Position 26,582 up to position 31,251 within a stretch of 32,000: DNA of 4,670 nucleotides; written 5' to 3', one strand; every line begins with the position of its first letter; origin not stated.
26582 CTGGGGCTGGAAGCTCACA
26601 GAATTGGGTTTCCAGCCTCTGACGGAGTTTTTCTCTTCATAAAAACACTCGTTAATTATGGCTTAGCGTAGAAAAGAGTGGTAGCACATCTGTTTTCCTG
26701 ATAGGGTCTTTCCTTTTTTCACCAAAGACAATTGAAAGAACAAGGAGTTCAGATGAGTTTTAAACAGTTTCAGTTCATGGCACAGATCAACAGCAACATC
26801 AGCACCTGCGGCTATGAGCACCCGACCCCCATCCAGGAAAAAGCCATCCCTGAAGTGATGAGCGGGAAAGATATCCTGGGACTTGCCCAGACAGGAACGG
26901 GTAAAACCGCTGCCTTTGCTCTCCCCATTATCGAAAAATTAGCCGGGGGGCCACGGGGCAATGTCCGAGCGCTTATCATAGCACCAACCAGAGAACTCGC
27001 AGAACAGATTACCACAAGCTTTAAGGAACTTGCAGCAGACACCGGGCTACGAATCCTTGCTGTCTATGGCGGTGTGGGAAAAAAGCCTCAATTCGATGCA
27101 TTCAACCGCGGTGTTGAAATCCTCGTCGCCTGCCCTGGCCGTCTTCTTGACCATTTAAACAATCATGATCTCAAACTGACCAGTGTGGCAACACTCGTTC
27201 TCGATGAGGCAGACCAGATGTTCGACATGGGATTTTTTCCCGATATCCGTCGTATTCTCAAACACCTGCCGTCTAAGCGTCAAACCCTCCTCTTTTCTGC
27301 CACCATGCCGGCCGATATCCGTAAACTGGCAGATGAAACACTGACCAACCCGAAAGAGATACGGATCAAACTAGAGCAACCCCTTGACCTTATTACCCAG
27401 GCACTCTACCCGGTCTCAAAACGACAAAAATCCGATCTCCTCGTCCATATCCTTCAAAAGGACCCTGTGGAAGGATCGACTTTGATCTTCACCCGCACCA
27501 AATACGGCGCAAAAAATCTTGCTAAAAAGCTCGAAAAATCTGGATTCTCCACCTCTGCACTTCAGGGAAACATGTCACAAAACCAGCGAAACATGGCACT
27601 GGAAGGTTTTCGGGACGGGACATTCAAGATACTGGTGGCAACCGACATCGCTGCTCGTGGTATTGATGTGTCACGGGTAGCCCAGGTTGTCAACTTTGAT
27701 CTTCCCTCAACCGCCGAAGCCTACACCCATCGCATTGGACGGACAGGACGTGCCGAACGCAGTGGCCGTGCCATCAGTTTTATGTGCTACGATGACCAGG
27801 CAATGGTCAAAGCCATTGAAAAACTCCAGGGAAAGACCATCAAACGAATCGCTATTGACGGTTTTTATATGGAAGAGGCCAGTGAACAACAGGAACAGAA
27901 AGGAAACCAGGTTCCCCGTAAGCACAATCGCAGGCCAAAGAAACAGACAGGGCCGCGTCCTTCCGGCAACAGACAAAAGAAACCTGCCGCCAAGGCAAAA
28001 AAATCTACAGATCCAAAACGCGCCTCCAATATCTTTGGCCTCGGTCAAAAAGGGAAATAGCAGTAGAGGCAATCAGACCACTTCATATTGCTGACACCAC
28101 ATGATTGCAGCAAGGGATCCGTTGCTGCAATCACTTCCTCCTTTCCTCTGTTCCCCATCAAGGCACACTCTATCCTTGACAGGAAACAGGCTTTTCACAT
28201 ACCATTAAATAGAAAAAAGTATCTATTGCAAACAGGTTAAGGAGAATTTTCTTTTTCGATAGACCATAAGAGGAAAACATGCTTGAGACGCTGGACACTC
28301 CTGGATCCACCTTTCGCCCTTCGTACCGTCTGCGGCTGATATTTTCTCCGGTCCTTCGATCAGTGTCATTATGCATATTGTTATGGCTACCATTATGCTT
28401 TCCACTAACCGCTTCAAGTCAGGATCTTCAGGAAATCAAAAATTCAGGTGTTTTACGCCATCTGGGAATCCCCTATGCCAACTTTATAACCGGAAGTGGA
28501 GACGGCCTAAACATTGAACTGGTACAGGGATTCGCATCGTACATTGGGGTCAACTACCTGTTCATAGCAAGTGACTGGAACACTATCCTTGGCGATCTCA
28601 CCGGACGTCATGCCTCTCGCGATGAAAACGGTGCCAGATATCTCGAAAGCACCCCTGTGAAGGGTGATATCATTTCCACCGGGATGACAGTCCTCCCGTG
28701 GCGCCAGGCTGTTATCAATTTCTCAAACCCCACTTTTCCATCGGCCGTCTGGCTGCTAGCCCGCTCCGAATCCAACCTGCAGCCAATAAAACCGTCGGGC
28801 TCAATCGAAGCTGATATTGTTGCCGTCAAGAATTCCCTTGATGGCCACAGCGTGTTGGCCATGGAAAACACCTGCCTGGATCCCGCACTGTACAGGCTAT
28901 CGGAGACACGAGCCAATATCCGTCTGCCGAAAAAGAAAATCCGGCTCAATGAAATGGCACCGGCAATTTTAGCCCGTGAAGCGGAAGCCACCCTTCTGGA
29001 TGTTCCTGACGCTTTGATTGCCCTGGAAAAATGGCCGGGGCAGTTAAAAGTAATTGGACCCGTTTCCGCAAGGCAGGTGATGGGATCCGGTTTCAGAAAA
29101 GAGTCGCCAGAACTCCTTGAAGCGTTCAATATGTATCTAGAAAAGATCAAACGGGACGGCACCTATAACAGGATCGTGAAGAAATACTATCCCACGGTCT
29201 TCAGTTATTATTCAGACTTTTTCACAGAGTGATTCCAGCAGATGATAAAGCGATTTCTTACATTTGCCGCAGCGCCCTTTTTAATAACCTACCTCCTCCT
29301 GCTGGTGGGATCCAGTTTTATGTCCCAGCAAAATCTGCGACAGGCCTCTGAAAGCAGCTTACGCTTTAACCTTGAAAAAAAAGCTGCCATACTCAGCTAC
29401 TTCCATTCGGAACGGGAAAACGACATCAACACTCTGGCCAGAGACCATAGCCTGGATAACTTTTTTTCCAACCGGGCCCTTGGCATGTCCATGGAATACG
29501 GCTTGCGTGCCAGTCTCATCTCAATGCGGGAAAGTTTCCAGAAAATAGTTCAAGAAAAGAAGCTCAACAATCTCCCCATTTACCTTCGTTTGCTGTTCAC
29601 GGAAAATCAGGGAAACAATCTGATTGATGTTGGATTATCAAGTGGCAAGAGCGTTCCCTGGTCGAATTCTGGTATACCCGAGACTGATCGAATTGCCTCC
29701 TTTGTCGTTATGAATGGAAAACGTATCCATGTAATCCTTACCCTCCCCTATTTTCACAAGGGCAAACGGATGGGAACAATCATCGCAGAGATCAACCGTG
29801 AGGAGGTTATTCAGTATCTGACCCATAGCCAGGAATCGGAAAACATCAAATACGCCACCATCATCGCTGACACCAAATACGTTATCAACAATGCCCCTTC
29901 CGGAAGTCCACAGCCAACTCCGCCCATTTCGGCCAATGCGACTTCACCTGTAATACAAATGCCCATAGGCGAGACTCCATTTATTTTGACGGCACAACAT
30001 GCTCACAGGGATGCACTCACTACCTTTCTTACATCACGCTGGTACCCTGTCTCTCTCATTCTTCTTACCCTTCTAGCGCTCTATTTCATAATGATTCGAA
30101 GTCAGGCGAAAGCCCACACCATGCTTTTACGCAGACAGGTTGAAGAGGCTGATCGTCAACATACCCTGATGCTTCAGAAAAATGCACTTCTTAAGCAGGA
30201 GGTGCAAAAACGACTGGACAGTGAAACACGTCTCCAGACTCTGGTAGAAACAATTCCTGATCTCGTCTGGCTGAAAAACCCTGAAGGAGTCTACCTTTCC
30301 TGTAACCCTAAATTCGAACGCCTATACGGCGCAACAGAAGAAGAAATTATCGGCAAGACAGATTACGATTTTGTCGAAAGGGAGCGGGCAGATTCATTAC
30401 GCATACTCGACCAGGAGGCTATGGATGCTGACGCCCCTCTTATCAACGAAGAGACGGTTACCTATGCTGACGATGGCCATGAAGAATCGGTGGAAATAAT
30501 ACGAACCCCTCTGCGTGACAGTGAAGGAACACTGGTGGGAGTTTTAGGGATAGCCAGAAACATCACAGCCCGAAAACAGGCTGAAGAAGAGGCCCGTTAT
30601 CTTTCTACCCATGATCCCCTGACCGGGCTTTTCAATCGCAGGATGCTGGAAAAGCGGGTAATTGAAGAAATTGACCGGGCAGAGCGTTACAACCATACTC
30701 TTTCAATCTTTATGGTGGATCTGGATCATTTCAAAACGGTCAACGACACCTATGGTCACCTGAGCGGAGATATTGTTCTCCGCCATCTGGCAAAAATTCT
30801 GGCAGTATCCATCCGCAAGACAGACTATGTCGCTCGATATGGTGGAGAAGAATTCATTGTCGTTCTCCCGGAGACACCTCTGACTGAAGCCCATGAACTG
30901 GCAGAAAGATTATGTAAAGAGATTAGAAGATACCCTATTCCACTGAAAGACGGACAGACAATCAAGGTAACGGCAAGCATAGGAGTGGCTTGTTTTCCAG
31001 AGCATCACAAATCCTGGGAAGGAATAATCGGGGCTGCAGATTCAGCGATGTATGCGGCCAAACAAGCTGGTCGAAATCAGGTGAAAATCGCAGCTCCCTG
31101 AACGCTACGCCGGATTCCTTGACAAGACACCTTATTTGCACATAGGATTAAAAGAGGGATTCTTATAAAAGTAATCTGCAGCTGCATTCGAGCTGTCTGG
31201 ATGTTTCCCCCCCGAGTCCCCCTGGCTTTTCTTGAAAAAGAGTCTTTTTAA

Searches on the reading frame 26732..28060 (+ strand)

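Call 76: search_protein_families(library=pfam, proteins=[window:26732-28060:+], max_evalue=0.00001)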
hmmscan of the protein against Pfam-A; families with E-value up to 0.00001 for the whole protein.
window:26732-28060:+ (442 aa): 3 families
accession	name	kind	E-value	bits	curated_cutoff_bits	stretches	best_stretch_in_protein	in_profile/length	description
PF00270.35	DEAD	-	4.2e-52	176.7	26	1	32-198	1-166/167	DEAD/DEAH box helicase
PF00271.37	Helicase_C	-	4.3e-30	104.6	23.5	1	233-341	2-109/110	Helicase conserved C-terminal domain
PF04851.21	ResIII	-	2e-09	38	22.5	1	32-192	5-162/164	Type III restriction enzyme, res subunit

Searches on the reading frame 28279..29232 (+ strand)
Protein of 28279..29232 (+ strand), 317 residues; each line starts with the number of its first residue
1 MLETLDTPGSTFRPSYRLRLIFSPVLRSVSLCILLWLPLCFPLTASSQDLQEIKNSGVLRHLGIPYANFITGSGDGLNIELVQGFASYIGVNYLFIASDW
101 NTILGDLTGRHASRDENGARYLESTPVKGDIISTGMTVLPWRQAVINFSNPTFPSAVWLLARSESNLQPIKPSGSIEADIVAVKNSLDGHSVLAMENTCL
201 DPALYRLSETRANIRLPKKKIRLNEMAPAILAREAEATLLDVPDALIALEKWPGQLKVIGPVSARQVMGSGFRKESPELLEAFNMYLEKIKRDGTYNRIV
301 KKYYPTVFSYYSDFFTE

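Call 76: search_protein_families(library=pfam, proteins=[window:28279-29232:+], max_evalue=0.00001)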
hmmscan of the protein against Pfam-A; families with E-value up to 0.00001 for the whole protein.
window:28279-29232:+ (317 aa): 1 family
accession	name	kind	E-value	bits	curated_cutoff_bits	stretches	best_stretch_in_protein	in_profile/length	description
PF00497.25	SBP_bac_3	-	5.4e-16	59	26.4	1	128-305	58-131/132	Bacterial extracellular solute-binding proteins, family 3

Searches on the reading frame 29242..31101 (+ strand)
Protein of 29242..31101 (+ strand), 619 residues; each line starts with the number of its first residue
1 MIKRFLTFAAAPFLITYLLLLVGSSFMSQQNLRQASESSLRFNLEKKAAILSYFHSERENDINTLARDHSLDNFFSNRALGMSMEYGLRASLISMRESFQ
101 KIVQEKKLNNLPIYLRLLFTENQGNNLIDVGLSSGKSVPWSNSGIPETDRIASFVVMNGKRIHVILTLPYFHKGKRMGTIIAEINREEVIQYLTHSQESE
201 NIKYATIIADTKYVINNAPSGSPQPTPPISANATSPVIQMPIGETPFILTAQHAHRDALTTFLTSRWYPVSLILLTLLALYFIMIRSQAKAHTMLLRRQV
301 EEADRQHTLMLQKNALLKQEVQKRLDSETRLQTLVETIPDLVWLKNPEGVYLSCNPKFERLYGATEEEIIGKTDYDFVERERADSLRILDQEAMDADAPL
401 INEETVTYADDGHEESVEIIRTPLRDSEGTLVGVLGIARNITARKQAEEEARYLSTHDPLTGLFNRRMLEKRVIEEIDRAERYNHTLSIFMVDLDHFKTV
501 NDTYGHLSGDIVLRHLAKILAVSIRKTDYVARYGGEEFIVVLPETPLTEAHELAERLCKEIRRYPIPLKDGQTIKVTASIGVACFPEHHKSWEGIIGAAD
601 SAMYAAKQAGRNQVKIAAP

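Call 76: search_protein_families(library=pfam, proteins=[window:29242-31101:+], max_evalue=0.00001)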
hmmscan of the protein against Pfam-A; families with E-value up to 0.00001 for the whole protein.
window:29242-31101:+ (619 aa): 5 families
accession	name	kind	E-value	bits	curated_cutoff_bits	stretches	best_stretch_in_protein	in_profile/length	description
PF00990.26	GGDEF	-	4.7e-54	183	23.8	1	456-613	2-161/161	Diguanylate cyclase, GGDEF domain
PF08448.16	PAS_4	-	4.1e-20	72.5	23.1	1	336-446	2-110/110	PAS fold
PF13426.13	PAS_9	-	4e-13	50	27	1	339-443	1-103/103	PAS domain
PF00989.32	PAS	-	8.7e-13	48.7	22.6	1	330-441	2-113/113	PAS fold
PF13188.13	PAS_8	-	4.9e-08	33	21.8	1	330-389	2-61/65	PAS domain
